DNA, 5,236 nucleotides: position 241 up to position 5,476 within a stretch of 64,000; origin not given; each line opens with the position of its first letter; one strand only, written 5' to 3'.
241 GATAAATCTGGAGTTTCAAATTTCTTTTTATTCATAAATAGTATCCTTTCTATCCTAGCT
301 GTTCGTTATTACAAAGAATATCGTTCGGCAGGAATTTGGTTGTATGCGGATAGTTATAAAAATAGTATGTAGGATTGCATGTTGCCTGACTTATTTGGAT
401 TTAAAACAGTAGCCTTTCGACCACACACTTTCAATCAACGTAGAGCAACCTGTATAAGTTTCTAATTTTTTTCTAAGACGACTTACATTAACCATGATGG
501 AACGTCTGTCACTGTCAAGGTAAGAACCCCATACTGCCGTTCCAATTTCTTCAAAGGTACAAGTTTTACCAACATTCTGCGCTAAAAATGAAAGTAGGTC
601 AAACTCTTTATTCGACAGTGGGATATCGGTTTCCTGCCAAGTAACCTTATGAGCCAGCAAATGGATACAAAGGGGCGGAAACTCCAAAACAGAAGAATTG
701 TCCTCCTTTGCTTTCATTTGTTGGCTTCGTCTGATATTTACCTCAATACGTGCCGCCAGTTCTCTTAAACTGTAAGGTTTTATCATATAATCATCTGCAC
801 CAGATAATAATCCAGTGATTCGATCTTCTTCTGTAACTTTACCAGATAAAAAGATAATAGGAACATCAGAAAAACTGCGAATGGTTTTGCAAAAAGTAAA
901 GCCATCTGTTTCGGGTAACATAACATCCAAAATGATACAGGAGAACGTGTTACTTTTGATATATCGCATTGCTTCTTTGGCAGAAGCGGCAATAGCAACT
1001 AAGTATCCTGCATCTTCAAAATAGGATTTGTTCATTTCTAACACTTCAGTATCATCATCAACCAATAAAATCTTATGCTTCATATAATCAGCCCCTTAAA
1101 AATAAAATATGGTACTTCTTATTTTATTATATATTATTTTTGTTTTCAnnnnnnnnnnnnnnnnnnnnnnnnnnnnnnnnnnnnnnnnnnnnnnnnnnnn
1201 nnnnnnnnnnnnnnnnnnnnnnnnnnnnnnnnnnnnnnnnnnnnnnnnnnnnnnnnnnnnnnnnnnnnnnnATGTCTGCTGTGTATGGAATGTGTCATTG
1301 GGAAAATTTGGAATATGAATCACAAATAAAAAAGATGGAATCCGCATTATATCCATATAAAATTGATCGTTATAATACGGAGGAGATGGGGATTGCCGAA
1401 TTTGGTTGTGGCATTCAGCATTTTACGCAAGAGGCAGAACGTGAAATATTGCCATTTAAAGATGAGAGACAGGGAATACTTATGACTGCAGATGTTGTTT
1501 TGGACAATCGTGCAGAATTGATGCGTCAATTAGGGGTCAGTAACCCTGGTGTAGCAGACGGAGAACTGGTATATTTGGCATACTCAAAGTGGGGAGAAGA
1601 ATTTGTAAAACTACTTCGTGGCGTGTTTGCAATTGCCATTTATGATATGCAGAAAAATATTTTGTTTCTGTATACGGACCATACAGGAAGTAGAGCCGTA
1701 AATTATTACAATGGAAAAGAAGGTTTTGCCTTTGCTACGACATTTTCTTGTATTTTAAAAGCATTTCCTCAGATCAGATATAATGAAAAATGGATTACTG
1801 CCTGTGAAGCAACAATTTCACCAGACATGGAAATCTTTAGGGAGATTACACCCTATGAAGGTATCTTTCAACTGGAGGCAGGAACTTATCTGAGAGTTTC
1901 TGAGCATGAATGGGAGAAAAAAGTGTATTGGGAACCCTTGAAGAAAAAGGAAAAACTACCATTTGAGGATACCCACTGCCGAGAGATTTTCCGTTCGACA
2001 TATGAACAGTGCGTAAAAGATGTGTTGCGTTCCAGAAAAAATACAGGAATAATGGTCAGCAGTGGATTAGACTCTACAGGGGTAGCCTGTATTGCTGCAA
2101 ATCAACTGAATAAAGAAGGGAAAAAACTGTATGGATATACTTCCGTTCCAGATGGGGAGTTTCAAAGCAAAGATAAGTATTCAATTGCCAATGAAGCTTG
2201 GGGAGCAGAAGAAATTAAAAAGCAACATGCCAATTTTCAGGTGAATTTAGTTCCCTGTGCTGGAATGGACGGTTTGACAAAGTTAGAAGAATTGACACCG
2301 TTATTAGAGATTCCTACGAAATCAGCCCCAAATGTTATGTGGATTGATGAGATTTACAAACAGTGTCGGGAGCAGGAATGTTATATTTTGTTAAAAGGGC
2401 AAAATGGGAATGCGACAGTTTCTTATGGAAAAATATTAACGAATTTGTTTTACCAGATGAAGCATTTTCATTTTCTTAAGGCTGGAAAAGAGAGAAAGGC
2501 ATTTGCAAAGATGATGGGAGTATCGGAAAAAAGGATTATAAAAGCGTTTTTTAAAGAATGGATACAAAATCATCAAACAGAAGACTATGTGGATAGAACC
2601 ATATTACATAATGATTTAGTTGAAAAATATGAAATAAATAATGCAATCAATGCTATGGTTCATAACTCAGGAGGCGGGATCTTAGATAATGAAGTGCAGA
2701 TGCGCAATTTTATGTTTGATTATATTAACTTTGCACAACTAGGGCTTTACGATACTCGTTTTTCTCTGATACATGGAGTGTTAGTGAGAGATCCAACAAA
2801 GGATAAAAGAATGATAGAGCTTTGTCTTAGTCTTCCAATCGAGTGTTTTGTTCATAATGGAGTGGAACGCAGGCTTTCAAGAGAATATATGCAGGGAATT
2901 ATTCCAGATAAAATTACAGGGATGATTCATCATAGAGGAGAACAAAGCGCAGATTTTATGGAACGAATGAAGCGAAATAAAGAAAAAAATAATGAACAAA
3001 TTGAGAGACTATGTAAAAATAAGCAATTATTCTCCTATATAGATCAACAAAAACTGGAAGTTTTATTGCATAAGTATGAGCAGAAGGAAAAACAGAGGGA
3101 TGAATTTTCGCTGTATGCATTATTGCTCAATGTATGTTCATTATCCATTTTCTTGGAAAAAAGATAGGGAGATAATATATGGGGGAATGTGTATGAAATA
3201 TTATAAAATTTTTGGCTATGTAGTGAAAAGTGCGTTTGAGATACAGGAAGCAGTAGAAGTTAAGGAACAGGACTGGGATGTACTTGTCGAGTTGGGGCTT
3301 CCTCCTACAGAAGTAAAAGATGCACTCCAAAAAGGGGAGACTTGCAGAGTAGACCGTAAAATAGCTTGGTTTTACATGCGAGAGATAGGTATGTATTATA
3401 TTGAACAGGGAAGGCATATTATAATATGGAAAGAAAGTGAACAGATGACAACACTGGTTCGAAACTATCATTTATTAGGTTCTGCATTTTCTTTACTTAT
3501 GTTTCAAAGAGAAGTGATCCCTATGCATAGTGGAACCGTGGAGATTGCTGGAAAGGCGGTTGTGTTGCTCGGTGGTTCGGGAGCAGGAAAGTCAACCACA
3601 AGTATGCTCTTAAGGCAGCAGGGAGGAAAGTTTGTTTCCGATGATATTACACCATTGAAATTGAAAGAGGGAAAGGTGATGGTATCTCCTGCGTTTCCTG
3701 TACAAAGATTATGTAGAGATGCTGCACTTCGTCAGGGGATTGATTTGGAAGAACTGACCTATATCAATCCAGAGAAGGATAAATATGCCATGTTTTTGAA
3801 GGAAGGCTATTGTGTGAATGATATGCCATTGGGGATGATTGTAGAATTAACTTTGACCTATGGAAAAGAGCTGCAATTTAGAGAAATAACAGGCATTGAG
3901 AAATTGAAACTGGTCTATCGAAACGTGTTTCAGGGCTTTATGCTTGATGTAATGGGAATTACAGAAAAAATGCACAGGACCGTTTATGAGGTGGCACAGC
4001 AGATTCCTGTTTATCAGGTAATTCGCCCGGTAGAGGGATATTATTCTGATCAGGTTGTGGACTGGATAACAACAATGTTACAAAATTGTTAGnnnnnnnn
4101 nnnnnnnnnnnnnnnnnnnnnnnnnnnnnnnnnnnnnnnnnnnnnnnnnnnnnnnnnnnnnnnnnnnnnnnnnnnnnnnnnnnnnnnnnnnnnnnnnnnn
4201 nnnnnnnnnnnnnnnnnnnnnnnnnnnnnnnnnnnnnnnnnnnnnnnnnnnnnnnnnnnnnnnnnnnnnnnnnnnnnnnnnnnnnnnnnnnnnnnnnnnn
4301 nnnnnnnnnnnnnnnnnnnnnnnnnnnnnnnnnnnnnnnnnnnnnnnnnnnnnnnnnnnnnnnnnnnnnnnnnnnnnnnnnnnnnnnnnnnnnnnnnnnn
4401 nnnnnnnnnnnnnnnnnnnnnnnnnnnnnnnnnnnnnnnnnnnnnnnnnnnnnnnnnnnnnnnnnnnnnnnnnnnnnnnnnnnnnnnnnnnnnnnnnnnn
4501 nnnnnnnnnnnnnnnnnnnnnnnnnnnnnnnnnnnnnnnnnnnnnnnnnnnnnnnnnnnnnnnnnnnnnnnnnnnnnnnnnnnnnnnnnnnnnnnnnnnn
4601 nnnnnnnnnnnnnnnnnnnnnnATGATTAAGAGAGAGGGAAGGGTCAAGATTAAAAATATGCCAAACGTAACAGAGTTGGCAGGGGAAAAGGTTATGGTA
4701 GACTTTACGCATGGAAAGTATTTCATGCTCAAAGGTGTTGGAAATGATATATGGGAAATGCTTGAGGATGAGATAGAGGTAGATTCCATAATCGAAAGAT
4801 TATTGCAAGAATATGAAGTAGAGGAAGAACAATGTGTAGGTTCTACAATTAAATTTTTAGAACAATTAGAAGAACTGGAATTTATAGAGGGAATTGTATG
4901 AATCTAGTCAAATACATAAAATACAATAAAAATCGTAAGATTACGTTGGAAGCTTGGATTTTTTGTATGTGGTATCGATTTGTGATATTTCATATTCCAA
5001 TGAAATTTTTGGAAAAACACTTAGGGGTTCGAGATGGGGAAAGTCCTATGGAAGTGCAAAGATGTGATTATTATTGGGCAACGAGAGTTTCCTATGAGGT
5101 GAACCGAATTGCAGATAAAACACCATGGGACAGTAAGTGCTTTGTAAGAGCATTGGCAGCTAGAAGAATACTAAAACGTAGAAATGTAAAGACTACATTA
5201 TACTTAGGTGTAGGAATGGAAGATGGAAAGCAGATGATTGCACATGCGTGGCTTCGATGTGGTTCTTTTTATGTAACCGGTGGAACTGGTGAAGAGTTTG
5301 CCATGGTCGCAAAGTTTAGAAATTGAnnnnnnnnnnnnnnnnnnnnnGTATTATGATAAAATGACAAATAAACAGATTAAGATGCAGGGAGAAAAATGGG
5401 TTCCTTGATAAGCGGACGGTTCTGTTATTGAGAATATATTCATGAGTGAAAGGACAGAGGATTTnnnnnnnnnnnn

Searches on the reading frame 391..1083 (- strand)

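Call 4: search_protein_families(library=pfam, proteins=[window:391-1083:-], max_evalue=0.01)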
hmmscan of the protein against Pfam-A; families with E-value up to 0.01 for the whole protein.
window:391-1083:- (230 aa): 2 families
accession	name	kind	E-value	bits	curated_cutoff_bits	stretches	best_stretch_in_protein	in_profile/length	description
PF00072.30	Response_reg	-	8.4e-27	94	30.2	1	5-114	1-111/111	Response regulator receiver domain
PF00486.34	Trans_reg_C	-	4.4e-20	72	26.2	1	152-227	2-77/77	Transcriptional regulatory protein, C terminal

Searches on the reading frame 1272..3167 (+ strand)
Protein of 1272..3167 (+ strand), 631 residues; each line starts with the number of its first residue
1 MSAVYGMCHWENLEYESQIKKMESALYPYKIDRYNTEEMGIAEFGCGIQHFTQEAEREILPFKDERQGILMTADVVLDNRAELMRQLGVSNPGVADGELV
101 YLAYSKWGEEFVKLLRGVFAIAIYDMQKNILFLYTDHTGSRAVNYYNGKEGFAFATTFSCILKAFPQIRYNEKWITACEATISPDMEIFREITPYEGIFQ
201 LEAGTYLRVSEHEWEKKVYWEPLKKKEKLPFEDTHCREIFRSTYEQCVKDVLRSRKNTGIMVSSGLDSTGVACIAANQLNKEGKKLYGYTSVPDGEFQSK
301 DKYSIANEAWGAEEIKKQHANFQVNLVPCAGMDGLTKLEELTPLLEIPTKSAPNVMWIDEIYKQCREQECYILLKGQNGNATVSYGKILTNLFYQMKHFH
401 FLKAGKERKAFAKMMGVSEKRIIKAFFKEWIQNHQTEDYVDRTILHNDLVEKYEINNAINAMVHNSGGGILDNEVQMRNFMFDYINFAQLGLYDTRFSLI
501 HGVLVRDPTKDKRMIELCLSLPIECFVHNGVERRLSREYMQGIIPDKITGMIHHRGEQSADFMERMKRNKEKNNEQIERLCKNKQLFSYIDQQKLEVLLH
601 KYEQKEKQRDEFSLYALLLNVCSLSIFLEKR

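Call 4: search_protein_families(library=pfam, proteins=[window:1272-3167:+], max_evalue=0.01)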
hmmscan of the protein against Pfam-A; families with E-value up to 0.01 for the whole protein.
window:1272-3167:+ (631 aa): 3 families
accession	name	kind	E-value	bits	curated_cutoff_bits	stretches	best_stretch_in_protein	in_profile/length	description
PF00733.27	Asn_synthase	-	7e-18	65.8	21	1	241-615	3-346/354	Asparagine synthase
PF13537.11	GATase_7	-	1.2e-14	54.8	25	1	56-162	10-122/123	Glutamine amidotransferase domain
PF13522.11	GATase_6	-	1.6e-09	38.3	27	1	60-155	30-128/130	Glutamine amidotransferase domain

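Call 5: search_protein_families(library=ncbifam, proteins=[window:1272-3167:+], max_evalue=1)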
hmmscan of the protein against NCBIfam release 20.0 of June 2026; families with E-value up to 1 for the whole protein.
window:1272-3167:+ (631 aa): 6 families
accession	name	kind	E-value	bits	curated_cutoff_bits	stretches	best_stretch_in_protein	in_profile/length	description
NF033535.1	lass_lactam_cya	exception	4.2e-71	240.4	525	2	1-431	1-426/668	lasso peptide isopeptide bond-forming cyclase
TIGR01536.1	asn_synth_AEB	equivalog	4.5e-39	134.8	267.1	1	85-549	90-510/517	asparagine synthase (glutamine-hydrolyzing)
TIGR03104.1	trio_amidotrans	equivalog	9.6e-18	63.7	570.1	1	52-280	53-285/589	N-acetylglutaminylglutamine amidotransferase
TIGR03108.1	eps_aminotran_1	hypoth_equivalog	3.6e-16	59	816.9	1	78-280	79-283/628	XrtA/PEP-CTERM system amidotransferase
NF006949.0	PRK09431.1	equivalog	2.3e-13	49.5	499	2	95-157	98-161/554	asparagine synthase B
NF033561.1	macrolact_Ik_Al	subfamily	3.8e-12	45.6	300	1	93-572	57-507/561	albusnodin/ikarugamycin family macrolactam cyclase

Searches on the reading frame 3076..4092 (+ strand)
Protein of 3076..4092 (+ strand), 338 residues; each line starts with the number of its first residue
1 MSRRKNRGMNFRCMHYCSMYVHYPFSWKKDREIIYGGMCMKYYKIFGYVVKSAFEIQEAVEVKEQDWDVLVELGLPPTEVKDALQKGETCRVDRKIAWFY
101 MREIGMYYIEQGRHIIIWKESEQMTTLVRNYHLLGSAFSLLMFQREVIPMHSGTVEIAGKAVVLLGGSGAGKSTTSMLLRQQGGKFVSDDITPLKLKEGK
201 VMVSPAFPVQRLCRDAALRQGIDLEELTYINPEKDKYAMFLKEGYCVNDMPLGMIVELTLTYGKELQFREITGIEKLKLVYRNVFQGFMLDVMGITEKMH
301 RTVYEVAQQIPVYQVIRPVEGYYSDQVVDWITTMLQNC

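Call 4: search_protein_families(library=pfam, proteins=[window:3076-4092:+], max_evalue=0.01)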
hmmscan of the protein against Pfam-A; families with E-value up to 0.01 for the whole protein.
window:3076-4092:+ (338 aa): 2 families
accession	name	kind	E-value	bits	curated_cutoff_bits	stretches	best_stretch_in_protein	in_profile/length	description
PF07475.17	Hpr_kinase_C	-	7.2e-07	29.3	33.3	1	149-203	8-62/171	HPr Serine kinase C-terminal domain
PF00005.33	ABC_tran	-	0.0081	17.2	25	0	158-181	10-33/137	ABC transporter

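Call 5: search_protein_families(library=ncbifam, proteins=[window:3076-4092:+], max_evalue=1)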
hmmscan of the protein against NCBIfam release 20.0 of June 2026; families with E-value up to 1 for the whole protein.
window:3076-4092:+ (338 aa): 15 families
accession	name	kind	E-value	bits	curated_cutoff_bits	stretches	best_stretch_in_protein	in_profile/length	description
TIGR00679.1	hpr-ser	equivalog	1.2e-07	31.3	240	1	147-203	131-187/300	HPr(Ser) kinase/phosphatase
TIGR04352.1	HprK_rel_A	equivalog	6.8e-07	28.7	200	1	145-202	94-151/280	HprK-related kinase A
TIGR04355.1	HprK_rel_B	hypoth_equivalog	2.5e-05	23.6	200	1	135-190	132-187/351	HprK-related kinase B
TIGR04249.1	SCM_chp_ScmC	equivalog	0.0014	18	125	1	120-177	99-155/292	SynChlorMet cassette protein ScmC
NF006820.0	PRK09344.1-2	subfamily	0.013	14.1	636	1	138-177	204-244/529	phosphoenolpyruvate carboxykinase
NF003883.0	PRK05428.2-1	equivalog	0.016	14.6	252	1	151-199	19-67/189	HPr kinase/phosphorylase-related protein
TIGR03796.1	NHLM_micro_ABC1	equivalog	0.016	13.5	853.3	1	135-206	482-556/710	NHLP family bacteriocin export ABC transporter peptidase/permease/ATPase subunit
TIGR00392.1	ileS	equivalog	0.08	11.1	621.4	1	54-141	685-770/861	isoleucine--tRNA ligase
TIGR02769.1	nickel_nikE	equivalog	0.083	12.4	332.55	1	158-179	36-57/265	nickel import ATP-binding protein NikE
TIGR01277.1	thiQ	equivalog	0.1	12.2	245.05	1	144-178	9-43/213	thiamine ABC transporter ATP-binding protein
NF005224.0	PRK06720.1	equivalog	0.12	12.4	207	1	155-192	12-49/169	hypothetical protein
NF006822.0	PRK09344.1-4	equivalog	0.15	10.5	806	1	140-176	209-246/537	phosphoenolpyruvate carboxykinase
NF007739.0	PRK10419.1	subfamily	0.17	11.4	354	1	158-179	37-58/268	nickel ABC transporter ATP-binding protein NikE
TIGR02857.1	CydD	equivalog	0.18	10.7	435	1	158-180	347-370/529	thiol reductant ABC exporter subunit CydD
TIGR02868.1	CydC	equivalog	0.26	9.8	329.05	1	158-199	360-405/530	thiol reductant ABC exporter subunit CydC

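Call 46: search_solved_structures(query=window:3190-4092:+, max_evalue=1, show_alignments=1)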
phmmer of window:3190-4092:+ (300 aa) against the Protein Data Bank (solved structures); distinct sequences matched with E-value up to 1: 39.
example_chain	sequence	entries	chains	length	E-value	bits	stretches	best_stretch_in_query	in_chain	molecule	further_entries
1jb1_A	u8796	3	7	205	8.1e-05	25.5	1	107-172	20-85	HPRK PROTEIN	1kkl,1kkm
2qmh_A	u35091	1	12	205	8.2e-05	25.5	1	107-172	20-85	HPr kinase/phosphorylase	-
1ko7_A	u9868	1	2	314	0.0098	18.7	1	108-157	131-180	Hpr kinase/phosphatase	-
6fn1_A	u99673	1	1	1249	0.028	17.2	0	120-143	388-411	Human-mouse chimeric ABCB1 (ABCBHM)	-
6fn4_A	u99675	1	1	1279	0.028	17.2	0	120-143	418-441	Apo form of Human-mouse chimeric ABCB1 (ABCB1HM) in complex with Antigen binding fragment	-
9oe1_A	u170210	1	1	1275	0.072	15.8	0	119-143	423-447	ATP-binding cassette, sub-family B (MDR/TAP), member 4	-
9ody_A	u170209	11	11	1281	0.073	15.8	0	119-143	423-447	ATP-binding cassette, sub-family B (MDR/TAP), member 4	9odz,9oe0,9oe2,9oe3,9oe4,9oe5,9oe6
9nfi_A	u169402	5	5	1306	0.14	14.9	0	120-143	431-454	Permeability Glycoprotein (P-gp)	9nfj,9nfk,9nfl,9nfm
5ko2_A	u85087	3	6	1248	0.3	13.8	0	120-143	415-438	Multidrug resistance protein 1A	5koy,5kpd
6ujp_A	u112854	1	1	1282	0.31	13.8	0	120-143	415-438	ATP-dependent translocase ABCB1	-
6ujw_A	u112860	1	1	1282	0.31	13.8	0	120-143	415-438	ATP-dependent translocase ABCB1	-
6ujs_A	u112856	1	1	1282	0.31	13.8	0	120-143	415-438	ATP-dependent translocase ABCB1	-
4m1m_A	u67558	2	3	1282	0.31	13.8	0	120-143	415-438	Multidrug resistance protein 1A | ATP-dependent translocase ABCB1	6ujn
6ujt_A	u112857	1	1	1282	0.31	13.8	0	120-143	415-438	ATP-dependent translocase ABCB1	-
6ujr_A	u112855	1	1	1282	0.31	13.8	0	120-143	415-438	ATP-dependent translocase ABCB1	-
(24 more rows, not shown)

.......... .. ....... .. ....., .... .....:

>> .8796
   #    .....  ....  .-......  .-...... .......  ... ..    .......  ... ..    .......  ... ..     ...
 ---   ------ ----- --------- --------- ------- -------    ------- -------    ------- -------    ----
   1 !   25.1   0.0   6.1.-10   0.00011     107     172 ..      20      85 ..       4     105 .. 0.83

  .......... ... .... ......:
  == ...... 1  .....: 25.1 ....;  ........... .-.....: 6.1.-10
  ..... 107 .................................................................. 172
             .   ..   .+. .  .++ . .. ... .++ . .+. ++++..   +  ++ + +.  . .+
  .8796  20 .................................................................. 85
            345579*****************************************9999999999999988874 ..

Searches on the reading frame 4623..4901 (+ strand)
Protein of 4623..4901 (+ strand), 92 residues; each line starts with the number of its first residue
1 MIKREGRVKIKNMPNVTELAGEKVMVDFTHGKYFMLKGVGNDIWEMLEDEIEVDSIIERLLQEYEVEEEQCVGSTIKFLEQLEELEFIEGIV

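Call 4: search_protein_families(library=pfam, proteins=[window:4623-4901:+], max_evalue=0.01)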
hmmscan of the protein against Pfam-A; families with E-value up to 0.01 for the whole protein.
window:4623-4901:+ (92 aa): 1 family
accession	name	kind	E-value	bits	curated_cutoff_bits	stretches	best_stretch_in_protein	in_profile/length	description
PF05402.18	PqqD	-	2.8e-17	63.2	23.4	1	22-88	1-67/67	Coenzyme PQQ synthesis protein D (PqqD)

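Call 5: search_protein_families(library=ncbifam, proteins=[window:4623-4901:+], max_evalue=1)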
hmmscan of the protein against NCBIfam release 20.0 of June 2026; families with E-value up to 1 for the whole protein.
window:4623-4901:+ (92 aa): 7 families
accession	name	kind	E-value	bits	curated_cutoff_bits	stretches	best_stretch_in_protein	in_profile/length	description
NF033536.1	lasso_PqqD_Bac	exception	7.2e-21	74.2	80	1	15-89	13-87/88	lasso peptide biosynthesis PqqD family chaperone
NF050069.2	PqqD_rel_WgkC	exception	8.1e-08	32.2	110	1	26-88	24-86/103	PqqD family peptide maturation chaperone WgkC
TIGR04302.1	geo_PqqD_fam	equivalog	2.2e-07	31.2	100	1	24-88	37-100/102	GeoRSP system PqqD family peptide chaperone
NF033530.1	lasso_PqqD_Strm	exception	7.2e-06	26.1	70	1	21-85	11-75/78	lasso peptide biosynthesis PqqD family chaperone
TIGR04353.1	PqqD_rel_X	equivalog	0.0019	19.1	35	1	31-89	13-74/74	HPr-rel-A system PqqD family peptide chaperone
TIGR03859.1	PQQ_PqqD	equivalog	0.0038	17.1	46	1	32-88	25-80/81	pyrroloquinoline quinone biosynthesis peptide chaperone PqqD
TIGR04248.1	SCM_PqqD_rel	equivalog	0.0041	17.3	100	1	24-83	17-76/84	SynChlorMet cassette protein ScmD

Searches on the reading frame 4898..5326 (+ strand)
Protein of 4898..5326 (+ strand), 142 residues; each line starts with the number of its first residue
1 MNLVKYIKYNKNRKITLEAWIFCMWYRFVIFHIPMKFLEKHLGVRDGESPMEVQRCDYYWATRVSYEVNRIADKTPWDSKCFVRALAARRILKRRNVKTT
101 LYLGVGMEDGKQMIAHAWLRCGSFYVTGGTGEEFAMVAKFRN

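Call 4: search_protein_families(library=pfam, proteins=[window:4898-5326:+], max_evalue=0.01)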
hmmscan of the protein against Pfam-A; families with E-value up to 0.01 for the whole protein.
window:4898-5326:+ (142 aa): 1 family
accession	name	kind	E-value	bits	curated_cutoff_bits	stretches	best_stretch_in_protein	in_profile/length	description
PF13471.12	Transglut_core3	-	9.7e-18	64.6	26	1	55-134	32-112/117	Transglutaminase-like superfamily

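Call 5: search_protein_families(library=ncbifam, proteins=[window:4898-5326:+], max_evalue=1)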
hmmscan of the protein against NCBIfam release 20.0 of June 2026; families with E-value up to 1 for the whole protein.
window:4898-5326:+ (142 aa): 1 family
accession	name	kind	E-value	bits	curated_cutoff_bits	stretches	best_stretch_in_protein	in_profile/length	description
NF033537.1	lasso_biosyn_B2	equivalog_domain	3.6e-19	69.4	33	1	15-140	4-132/132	lasso peptide biosynthesis B2 protein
